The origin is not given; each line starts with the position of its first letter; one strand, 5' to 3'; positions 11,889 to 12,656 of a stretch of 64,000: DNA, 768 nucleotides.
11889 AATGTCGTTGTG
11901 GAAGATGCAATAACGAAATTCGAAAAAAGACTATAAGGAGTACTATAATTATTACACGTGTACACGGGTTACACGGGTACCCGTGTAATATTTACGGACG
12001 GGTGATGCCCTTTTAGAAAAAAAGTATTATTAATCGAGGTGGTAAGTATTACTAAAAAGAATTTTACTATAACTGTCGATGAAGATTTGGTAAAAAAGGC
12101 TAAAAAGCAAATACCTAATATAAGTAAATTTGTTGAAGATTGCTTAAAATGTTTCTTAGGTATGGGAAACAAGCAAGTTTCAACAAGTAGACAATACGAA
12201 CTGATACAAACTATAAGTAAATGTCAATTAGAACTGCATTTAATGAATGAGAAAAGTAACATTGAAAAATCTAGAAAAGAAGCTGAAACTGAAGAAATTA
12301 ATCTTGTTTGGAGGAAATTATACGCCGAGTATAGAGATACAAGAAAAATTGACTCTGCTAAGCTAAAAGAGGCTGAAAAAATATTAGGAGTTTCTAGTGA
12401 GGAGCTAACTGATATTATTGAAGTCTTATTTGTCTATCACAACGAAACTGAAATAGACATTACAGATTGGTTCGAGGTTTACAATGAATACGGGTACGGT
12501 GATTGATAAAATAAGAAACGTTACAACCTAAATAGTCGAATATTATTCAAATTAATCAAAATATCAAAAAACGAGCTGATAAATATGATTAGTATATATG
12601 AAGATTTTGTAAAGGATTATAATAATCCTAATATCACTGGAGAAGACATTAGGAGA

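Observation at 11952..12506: GC-rich nested palindrome upstream of an RHH regulator gene, directly after mcm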

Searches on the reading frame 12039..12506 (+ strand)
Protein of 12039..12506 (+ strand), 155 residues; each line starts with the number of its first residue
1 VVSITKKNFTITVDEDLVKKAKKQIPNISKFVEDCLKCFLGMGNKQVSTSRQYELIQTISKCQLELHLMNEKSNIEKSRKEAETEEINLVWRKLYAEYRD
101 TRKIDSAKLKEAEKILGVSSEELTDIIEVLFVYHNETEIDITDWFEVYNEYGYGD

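Call 8: search_protein_families(library=pfam, proteins=[window:12039-12506:+], max_evalue=0.01)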
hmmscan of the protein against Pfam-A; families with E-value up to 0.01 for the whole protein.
window:12039-12506:+ (155 aa): 1 family
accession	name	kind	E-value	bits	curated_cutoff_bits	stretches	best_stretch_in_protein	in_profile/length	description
PF07362.18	CcdA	-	8.3e-05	23.3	22.4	1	6-37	1-32/71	Post-segregation antitoxin CcdA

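Call 15: find_related_loci(query=window:12039-12506:+, collection=viral_contigs, flank=4000)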
Query window:12039-12506:+ (155 aa) in viral_contigs; peptide patterns used: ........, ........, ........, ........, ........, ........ (x = any residue, [..] = any of these).
45 stretches matched a pattern, but none encodes a relative of the query by tblastn (E <= 1e-3).

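Call 17: find_homologous_proteins(query=window:12039-12506:+, max_evalue=0.001)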
Query window:12039-12506:+ (155 aa): 130 proteins with E <= 0.001 among 159 candidates; the best 120 are listed.
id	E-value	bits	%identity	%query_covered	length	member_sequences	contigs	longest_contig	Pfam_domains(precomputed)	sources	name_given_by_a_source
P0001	9.0e-95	332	100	100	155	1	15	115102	-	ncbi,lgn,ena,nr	ncbi:MAG: type II toxin-antitoxin system CcdA family antitoxin [Clostridia bacterium]|nr:type II tox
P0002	1.0e-59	219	64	100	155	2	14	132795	-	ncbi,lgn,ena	-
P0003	5.1e-58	213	63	98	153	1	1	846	-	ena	-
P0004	1.2e-56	209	62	98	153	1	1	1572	-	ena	-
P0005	2.2e-56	208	63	99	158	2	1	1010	PF07362.19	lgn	-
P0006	2.5e-56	208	63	98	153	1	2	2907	-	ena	-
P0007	1.2e-55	205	63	98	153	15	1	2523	-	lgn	-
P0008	2.8e-55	204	62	97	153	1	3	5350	PF07362.19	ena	-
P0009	3.2e-55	204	62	97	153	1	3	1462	PF07362.19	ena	-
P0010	2.3e-54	201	59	98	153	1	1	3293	-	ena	-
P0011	3.7e-54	201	60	98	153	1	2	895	-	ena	-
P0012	7.5e-54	200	59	98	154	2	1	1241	-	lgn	-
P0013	8.2e-54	199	59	98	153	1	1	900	-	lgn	-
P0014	1.1e-53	199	59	98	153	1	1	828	-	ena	-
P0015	1.1e-53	199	59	98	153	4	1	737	-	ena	-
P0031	1.8e-51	192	59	98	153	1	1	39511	PF07362.19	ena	-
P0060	7.0e-49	183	58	97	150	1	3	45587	-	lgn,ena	-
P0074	1.7e-48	182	53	98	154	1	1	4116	-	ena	-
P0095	5.3e-46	174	56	98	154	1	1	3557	-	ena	-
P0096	7.1e-46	174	53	98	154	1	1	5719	-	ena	-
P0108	4.1e-43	165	53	98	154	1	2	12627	PF07362.19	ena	-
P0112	1.3e-42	163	51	98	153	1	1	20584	-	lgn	-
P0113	1.5e-42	163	52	98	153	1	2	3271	-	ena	-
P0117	6.2e-41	158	50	98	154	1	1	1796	-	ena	-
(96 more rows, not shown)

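Call 18: find_encoding_contigs(protein=P0002, flank=5000, max_places=3)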
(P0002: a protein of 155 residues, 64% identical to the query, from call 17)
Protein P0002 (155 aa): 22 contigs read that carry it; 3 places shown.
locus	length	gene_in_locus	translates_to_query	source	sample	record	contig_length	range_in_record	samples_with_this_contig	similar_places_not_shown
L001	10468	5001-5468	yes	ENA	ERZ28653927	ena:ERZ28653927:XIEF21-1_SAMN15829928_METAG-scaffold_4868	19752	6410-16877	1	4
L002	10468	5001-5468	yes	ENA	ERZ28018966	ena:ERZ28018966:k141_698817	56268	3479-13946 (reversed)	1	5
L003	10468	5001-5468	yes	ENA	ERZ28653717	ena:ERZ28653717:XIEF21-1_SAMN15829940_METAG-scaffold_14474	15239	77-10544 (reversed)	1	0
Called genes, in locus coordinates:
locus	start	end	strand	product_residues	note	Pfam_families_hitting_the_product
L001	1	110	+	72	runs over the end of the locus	-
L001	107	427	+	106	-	-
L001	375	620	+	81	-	-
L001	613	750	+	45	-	-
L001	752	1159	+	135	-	-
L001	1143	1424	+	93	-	-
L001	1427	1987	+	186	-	-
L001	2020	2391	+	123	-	-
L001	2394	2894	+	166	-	-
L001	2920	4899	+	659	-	PF17207:MCM_OB, PF00493:MCM, PF00158:Sigma54_activat (weak), PF00004:AAA (faint), PF01078:Mg_chelatase (weak), PF07728:AAA_5 (weak), PF17855:MCM_lid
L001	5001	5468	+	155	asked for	-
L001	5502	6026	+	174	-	-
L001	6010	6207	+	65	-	-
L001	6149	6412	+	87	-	-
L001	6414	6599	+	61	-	-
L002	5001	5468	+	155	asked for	-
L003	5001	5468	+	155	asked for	-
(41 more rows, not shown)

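Call 19: find_encoding_contigs(protein=P0031, flank=5000, max_places=2)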
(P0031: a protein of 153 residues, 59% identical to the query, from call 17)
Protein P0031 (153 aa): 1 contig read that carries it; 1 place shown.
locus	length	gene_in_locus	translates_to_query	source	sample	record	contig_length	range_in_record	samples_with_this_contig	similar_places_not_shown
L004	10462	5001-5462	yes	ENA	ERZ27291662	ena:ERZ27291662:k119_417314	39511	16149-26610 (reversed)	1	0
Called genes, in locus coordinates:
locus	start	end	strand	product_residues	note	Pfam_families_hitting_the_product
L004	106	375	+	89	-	-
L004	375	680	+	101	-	-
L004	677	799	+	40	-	-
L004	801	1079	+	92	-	-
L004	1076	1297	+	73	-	-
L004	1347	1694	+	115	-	PF08960:STIV_B116-like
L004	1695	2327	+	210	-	-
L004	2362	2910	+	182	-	-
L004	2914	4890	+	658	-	PF17207:MCM_OB, PF00493:MCM, PF00158:Sigma54_activat (weak), PF00004:AAA (weak), PF07728:AAA_5, PF01078:Mg_chelatase, PF17855:MCM_lid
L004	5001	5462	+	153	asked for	PF07362:CcdA (weak)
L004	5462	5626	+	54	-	-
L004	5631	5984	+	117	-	-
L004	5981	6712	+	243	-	PF00705:PCNA_N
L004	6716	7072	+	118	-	-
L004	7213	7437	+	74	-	-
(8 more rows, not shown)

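Call 20: find_encoding_contigs(protein=P0060, flank=5000, max_places=2)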
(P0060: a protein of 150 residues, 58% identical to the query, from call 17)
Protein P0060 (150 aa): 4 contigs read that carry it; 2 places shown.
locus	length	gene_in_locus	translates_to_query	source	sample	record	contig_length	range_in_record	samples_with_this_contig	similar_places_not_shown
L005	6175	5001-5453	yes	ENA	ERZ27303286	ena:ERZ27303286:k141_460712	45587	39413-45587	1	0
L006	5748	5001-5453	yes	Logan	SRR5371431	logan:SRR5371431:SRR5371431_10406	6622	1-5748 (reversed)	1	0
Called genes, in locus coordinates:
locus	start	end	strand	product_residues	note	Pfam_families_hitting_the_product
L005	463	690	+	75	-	-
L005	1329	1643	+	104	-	-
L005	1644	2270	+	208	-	-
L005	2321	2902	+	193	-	-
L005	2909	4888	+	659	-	PF17207:MCM_OB, PF00493:MCM, PF00158:Sigma54_activat (weak), PF00004:AAA (faint), PF07728:AAA_5, PF01078:Mg_chelatase, PF17855:MCM_lid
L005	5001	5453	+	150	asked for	-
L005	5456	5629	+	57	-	-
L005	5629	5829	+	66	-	-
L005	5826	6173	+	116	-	?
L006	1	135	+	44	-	-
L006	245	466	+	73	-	-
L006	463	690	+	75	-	-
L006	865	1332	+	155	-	-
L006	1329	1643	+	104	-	-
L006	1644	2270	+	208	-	-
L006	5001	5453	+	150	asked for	-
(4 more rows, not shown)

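Call 25: find_related_loci(query=A1, collection=genome_contigs, flank=5000)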
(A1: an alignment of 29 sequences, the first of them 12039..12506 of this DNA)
Query A1 (155 aa) in genome_contigs; peptide patterns used: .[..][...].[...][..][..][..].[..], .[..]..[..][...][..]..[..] (x = any residue, [..] = any of these).
54 stretches matched a pattern; 2 encode a relative of the query (tblastn E <= 1e-3); 2 distinct loci.
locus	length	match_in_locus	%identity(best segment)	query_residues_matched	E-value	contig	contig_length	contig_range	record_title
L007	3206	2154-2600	59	4-152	3e-58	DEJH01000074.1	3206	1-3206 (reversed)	MAG TPA_asm: Bacillales bacterium UBA2753 UBA2753_contig_54104, whole genome shotgun sequence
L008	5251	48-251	57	6-73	4e-23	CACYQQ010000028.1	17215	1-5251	MAG: uncultured Bacteroidales bacterium isolate RUG12191 genome assembly, contig: RUG12191_asm_28, whole genome shotgun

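Call 26: find_related_loci(query=A1, collection=metagenome_contigs, flank=5000)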
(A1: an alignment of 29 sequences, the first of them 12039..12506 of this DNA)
Query A1 (155 aa) in metagenome_contigs; peptide patterns used: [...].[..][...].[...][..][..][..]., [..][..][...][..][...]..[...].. (x = any residue, [..] = any of these).
186 stretches matched a pattern; 20 encode a relative of the query (tblastn E <= 1e-3); 20 distinct loci.
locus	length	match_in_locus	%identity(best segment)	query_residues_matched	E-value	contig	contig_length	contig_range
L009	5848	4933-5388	59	3-154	1e-60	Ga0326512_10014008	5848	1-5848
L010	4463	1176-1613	59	3-148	2e-57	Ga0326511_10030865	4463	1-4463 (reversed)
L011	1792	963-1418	55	3-155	6e-59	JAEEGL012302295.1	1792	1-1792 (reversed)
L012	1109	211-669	56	3-155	9e-60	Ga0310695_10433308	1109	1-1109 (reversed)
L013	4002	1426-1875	54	6-155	2e-55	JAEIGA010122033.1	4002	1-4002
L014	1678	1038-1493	54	3-155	6e-55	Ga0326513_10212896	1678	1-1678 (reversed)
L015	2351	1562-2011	54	3-152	6e-54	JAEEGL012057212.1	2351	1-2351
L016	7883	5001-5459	53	3-155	5e-53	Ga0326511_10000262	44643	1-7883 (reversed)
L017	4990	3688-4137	51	3-152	7e-53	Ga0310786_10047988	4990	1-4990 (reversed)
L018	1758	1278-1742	52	3-155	8e-54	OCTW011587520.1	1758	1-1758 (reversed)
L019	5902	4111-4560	51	6-155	8e-52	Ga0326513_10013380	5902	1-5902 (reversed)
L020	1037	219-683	57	1-155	2e-54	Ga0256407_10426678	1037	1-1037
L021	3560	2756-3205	51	3-152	2e-49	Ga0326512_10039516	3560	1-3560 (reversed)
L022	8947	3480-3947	51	1-155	3e-49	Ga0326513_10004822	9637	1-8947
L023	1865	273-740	51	1-155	7e-50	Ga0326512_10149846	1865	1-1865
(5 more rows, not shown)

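Call 27: find_related_loci(query=A1, collection=viral_contigs, flank=5000)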
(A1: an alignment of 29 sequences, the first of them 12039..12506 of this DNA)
Query A1 (155 aa) in viral_contigs; peptide patterns used: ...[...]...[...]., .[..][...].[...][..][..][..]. (x = any residue, [..] = any of these).
94 stretches matched a pattern; 4 encode a relative of the query (tblastn E <= 1e-3); 4 distinct loci.
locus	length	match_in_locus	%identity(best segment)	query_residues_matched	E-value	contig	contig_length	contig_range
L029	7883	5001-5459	53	3-155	2e-53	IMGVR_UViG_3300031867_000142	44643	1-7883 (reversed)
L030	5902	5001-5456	52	3-155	1e-51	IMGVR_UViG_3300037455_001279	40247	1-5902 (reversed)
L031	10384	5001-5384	29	4-131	8e-18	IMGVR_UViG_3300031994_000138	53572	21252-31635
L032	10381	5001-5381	29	10-133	2e-13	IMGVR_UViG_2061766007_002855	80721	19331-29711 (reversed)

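Call 30: find_encoding_contigs(protein=P0095, flank=3000, max_places=3)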
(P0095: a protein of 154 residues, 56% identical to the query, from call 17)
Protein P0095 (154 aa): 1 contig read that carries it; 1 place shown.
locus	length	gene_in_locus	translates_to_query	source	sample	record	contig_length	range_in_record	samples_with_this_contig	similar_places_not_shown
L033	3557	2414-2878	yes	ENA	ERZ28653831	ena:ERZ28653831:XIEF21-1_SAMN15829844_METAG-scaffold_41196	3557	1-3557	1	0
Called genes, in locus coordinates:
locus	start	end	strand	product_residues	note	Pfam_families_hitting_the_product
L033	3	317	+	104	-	?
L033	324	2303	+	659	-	PF17207:MCM_OB, PF00493:MCM, PF00158:Sigma54_activat (weak), PF07728:AAA_5, PF01078:Mg_chelatase, PF17855:MCM_lid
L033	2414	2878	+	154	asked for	-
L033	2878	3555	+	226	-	?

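Call 31: find_encoding_contigs(protein=P0096, flank=3000, max_places=3)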
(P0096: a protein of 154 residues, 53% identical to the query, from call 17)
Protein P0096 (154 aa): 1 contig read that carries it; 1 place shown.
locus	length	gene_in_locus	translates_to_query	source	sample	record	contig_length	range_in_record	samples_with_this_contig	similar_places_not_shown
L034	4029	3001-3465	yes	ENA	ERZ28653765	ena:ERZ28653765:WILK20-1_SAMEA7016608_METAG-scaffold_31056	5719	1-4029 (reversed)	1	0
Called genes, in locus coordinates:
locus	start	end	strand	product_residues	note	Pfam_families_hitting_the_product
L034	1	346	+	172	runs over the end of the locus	-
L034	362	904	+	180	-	-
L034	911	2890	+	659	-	PF17207:MCM_OB, PF00493:MCM, PF00158:Sigma54_activat (weak), PF00004:AAA (weak), PF07728:AAA_5, PF01078:Mg_chelatase, PF17855:MCM_lid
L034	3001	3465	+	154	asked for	-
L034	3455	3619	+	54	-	-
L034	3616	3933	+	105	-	-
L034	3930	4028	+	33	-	?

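Call 32: find_encoding_contigs(protein=P0108, flank=3000, max_places=3)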
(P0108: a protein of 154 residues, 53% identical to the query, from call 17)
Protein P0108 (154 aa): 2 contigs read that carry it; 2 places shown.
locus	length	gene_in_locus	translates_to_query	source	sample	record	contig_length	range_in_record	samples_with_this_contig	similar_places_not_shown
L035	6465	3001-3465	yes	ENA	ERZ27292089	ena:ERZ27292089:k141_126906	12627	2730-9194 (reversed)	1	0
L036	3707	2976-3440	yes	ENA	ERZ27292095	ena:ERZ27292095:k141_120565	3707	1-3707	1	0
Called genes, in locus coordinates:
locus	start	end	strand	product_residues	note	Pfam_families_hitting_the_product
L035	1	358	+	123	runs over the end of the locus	-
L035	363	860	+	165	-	-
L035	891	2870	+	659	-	PF17207:MCM_OB, PF00493:MCM, PF00158:Sigma54_activat (weak), PF00004:AAA (weak), PF07728:AAA_5 (weak), PF01078:Mg_chelatase, PF17855:MCM_lid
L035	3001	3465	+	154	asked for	PF07362:CcdA (faint)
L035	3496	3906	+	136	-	-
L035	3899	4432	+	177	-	-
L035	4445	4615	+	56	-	-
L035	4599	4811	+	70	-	-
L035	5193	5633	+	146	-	-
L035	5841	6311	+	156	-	-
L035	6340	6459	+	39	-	-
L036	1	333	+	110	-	?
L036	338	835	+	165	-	-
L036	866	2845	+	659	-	PF17207:MCM_OB, PF00493:MCM, PF00158:Sigma54_activat (weak), PF00004:AAA (weak), PF07728:AAA_5 (weak), PF01078:Mg_chelatase, PF17855:MCM_lid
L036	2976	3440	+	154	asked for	PF07362:CcdA (faint)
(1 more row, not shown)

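Call 34: find_encoding_contigs(protein=P0117, flank=3000, max_places=2)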
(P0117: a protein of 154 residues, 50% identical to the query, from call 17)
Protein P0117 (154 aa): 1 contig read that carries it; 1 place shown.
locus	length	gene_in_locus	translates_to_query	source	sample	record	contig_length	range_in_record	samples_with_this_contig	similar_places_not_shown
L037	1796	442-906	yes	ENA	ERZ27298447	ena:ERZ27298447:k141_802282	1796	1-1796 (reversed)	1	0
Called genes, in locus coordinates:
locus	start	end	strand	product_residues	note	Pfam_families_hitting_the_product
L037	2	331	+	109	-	?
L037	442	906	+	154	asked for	-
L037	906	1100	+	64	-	-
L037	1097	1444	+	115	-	-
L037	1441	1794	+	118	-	?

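Call 35: find_encoding_contigs(protein=P0112, flank=3000, max_places=2)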
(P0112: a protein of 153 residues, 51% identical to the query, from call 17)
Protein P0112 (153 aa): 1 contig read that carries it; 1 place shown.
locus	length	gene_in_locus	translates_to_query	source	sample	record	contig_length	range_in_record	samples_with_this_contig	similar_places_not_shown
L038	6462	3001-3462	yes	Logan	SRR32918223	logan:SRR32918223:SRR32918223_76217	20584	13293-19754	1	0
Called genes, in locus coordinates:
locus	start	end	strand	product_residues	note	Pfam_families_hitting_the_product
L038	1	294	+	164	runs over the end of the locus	-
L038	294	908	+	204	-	-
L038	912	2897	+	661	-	PF17207:MCM_OB, PF00493:MCM, PF00158:Sigma54_activat (faint), PF07728:AAA_5, PF01078:Mg_chelatase, PF17855:MCM_lid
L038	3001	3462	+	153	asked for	-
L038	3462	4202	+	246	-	PF01844:HNH, PF14279:HNH_5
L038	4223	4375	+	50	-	-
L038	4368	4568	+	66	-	-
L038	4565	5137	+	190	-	-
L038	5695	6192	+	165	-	PF04266:ASCH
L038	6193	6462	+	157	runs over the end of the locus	-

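Call 36: find_encoding_contigs(protein=P0006, flank=3000, max_places=2)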
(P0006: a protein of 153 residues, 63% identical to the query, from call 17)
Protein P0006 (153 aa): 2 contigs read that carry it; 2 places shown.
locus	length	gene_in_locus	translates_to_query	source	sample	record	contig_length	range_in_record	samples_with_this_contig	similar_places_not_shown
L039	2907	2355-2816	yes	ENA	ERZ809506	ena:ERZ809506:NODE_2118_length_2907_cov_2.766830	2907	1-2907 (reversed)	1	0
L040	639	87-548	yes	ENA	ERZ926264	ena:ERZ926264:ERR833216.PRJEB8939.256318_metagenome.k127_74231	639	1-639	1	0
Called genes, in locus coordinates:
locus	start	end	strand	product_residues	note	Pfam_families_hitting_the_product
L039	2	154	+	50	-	?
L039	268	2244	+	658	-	PF17207:MCM_OB, PF00493:MCM, PF00158:Sigma54_activat (weak), PF00004:AAA (weak), PF07728:AAA_5, PF01078:Mg_chelatase, PF17855:MCM_lid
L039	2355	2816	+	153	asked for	-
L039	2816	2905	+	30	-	?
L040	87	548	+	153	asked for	-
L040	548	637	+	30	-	?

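Call 37: find_encoding_contigs(protein=P0074, flank=3000, max_places=2)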
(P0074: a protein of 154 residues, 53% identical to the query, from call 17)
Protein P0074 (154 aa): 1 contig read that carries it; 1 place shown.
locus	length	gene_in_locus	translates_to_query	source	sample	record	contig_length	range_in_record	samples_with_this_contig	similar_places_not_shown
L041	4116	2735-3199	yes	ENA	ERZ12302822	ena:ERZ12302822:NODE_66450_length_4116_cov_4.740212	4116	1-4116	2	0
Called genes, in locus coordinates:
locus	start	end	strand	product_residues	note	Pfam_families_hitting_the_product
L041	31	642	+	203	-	-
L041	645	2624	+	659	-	PF17207:MCM_OB, PF00493:MCM, PF00158:Sigma54_activat (weak), PF00004:AAA (weak), PF07728:AAA_5 (weak), PF01078:Mg_chelatase, PF17855:MCM_lid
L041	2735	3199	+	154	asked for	-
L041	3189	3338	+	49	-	-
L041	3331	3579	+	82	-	-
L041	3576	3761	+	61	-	-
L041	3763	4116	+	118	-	?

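Call 50: predict_structure(alignment_id=A1)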
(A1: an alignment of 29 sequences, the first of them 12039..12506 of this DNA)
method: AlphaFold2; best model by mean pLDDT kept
length: 155 residues; sequences in the alignment: 29
mean_pLDDT: 85.5   pTM: 0.53
mean pLDDT of the five models: 85.5, 84.3, 83.7, 83.0, 81.7
residues with pLDDT >= 90: 73; 70-90: 66; 50-70: 12; < 50: 4
segments of 3 or more residues with pLDDT < 50: 1-3
pLDDT, mean of each block of 10 residues (from residue 1): 65 89 85 80 66 83 92 92 93 92 89 91 92 87 91 75
secondary structure, 60 per line:
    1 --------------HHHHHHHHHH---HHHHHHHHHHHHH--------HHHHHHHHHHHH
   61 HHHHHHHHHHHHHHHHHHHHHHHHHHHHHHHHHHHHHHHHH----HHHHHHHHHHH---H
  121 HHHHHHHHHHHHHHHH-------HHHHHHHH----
elements in order: H15-24 H28-40 H49-101 H106-116 H120-136 H144-151

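Call 52: search_solved_structures(query=A1, max_evalue=10, show_alignments=2)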
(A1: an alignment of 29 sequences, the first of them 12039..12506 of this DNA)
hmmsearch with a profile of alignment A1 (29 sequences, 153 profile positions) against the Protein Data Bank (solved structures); distinct sequences matched with E-value up to 10: 11.
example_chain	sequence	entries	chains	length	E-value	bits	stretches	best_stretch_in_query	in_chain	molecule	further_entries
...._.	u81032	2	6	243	0.11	15.6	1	10-45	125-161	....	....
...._B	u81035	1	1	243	0.11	15.6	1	10-45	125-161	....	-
8jb9_A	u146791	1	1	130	0.14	15.2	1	36-145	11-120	Type II-C anti-CRISPR protein, AcrIIC5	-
8hj4_C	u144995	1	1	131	0.14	15.2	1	36-145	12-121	Phage protein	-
4b4y_A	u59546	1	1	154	0.37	13.9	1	13-56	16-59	NEUROGLOBIN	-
3g6b_A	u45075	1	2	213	0.38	13.8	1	10-122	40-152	Methyl-accepting chemotaxis protein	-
1fyh_A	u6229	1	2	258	0.5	13.4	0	63-107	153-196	Interferon gamma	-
3g67_A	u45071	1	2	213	0.57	13.2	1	10-122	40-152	Methyl-accepting chemotaxis protein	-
2dyy_A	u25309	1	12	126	0.81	12.7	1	98-150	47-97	UPF0076 protein PH0854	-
1eku_A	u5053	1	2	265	1.6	11.8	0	63-106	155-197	Interferon gamma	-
21vq_V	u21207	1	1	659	3.7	10.6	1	3-58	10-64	Phi92_gp134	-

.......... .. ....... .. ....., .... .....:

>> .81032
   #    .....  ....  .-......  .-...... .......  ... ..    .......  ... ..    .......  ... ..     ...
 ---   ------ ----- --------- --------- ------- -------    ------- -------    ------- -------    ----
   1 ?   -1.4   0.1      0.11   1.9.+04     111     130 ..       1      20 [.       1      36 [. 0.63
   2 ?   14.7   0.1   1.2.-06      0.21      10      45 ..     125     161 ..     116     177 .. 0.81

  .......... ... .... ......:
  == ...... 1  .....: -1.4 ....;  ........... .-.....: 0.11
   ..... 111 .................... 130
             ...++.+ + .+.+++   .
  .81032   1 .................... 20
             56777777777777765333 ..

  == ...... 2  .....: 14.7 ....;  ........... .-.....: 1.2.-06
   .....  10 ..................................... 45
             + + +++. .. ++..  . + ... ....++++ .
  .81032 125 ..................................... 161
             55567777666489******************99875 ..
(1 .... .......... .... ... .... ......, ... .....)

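Call 54: fold_search(model_id=the predicted structure, library=pdb)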
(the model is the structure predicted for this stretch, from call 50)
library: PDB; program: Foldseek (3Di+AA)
matches with E <= 10: 137; with E <= 0.001: 0
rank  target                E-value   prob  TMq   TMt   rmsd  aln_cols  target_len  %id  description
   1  2l7z_MODEL_1_A        2.0e+00  0.54  0.27  0.51   2.9        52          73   17  NMR Structure of A13 homedomain (released 2011-11-09)
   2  1p7i_C                2.0e+00  0.23  0.19  0.45   4.2        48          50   14  CRYSTAL STRUCTURE OF ENGRAILED HOMEODOMAIN MUTANT K52A (released 2003-10-14)
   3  1p7j_A                2.3e+00  0.21  0.19  0.43   4.2        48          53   14  Crystal structure of engrailed homeodomain mutant K52E (released 2003-10-14)
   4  1p7j_C                3.0e+00  0.16  0.19  0.42   4.2        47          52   15  Crystal structure of engrailed homeodomain mutant K52E (released 2003-10-14)
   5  1enh                  3.1e+00  0.16  0.19  0.42   4.1        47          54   15  STRUCTURAL STUDIES OF THE ENGRAILED HOMEODOMAIN (released 1994-08-31)
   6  7psx_J                3.3e+00  0.38  0.25  0.55   2.9        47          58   19  Structure of HOXB13 bound to hydroxymethylated DNA (released 2022-10-05)
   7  1p7i_A                3.3e+00  0.15  0.20  0.43   4.1        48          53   14  CRYSTAL STRUCTURE OF ENGRAILED HOMEODOMAIN MUTANT K52A (released 2003-10-14)
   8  8bx1_A                3.3e+00  0.07  0.20  0.23  24.2       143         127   15  Oct4/Sox2 protein:DNA complex (released 2023-12-20)
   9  2da7_MODEL_1_A        3.5e+00  0.18  0.24  0.43   3.9        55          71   20  Solution structure of the homeobox domain of Zinc finger homeobox protein 1b (Smad interacting protein 1) (released 2006-12-26)
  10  1p7j_D                3.5e+00  0.16  0.19  0.44   4.1        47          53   15  Crystal structure of engrailed homeodomain mutant K52E (released 2003-10-14)
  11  5eea_G                3.7e+00  0.30  0.25  0.51   5.1        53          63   17  Structure of HOXB13-DNA(CAA) complex (released 2016-10-26)
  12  9pfn_E                3.7e+00  0.04  0.19  0.21  25.0       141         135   20  Structure of POU2F3 POU domains bound to coactivator OCA-T2 and DNA (2.8 angstrom resolution) (released 2025-10-01)
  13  1hdd_C                4.0e+00  0.30  0.24  0.55   3.3        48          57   10  CRYSTAL STRUCTURE OF AN ENGRAILED HOMEODOMAIN-DNA COMPLEX AT 2.8 ANGSTROMS RESOLUTION: A FRAMEWORK FOR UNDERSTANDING H (released 1992-01-15)
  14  3hdd_B                4.0e+00  0.15  0.20  0.42   4.0        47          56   15  ENGRAILED HOMEODOMAIN DNA COMPLEX (released 1998-11-11)
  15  1p7i_B                4.0e+00  0.14  0.19  0.45   4.1        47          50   15  CRYSTAL STRUCTURE OF ENGRAILED HOMEODOMAIN MUTANT K52A (released 2003-10-14)
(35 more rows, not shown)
